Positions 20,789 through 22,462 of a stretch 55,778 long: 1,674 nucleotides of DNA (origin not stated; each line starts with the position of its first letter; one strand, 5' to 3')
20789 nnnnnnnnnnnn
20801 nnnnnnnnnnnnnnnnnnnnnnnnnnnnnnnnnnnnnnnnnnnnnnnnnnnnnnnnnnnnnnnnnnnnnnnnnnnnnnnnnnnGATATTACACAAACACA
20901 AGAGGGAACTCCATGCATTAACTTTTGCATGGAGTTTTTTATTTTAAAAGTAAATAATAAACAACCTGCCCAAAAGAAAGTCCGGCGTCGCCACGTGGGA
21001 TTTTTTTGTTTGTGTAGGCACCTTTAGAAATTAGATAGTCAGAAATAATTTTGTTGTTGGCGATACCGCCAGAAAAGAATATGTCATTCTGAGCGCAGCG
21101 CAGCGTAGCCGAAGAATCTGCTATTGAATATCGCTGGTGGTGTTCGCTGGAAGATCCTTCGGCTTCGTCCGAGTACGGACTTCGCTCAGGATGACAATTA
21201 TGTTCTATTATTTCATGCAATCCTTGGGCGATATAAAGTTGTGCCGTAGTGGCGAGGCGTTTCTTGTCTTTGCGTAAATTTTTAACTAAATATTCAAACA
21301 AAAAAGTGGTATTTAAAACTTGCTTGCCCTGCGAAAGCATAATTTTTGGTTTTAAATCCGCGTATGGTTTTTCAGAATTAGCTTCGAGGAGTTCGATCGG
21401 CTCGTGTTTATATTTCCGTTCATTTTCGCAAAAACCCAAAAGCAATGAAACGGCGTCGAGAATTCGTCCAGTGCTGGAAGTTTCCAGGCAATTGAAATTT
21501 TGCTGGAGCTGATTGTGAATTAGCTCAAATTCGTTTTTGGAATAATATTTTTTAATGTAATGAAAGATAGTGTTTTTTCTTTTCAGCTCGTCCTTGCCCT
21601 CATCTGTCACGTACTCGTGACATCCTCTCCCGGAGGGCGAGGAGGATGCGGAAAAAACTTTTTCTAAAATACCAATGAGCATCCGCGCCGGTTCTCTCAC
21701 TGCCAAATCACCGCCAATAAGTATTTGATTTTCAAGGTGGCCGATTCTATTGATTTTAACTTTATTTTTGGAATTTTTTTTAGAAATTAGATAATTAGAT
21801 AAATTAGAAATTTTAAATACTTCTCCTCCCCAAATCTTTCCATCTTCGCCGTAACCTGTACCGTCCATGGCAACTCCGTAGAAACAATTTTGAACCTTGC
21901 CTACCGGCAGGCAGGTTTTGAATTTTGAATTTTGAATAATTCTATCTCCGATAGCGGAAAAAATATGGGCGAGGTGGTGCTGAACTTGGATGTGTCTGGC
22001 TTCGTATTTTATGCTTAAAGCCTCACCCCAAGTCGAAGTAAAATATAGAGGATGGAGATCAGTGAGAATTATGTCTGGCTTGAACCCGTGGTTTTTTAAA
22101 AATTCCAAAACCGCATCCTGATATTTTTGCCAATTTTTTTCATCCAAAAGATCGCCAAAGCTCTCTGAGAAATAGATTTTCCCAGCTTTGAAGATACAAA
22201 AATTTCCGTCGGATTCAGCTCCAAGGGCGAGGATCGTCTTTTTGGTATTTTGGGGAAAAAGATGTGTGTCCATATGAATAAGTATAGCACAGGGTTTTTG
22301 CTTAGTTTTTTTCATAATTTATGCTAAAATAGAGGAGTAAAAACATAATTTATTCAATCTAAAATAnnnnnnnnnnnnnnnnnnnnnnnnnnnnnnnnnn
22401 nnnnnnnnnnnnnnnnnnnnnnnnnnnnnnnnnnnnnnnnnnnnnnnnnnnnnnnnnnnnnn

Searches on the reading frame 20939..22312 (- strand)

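Call 53: search_protein_families(library=pfam, proteins=[window:20939-22312:-], max_evalue=0.001)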
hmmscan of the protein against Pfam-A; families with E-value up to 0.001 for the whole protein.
window:20939-22312:- (457 aa): 2 families
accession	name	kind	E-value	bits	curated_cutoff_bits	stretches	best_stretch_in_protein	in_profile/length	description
PF22521.2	HypF_C_2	-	7.7e-41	140.9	27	2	146-373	1-189/241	Carbamoyltransferase, Kae1-like Domain, second subdomain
PF17788.7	HypF_C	-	2.6e-24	86.2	23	1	23-122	2-98/99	HypF Kae1-like domain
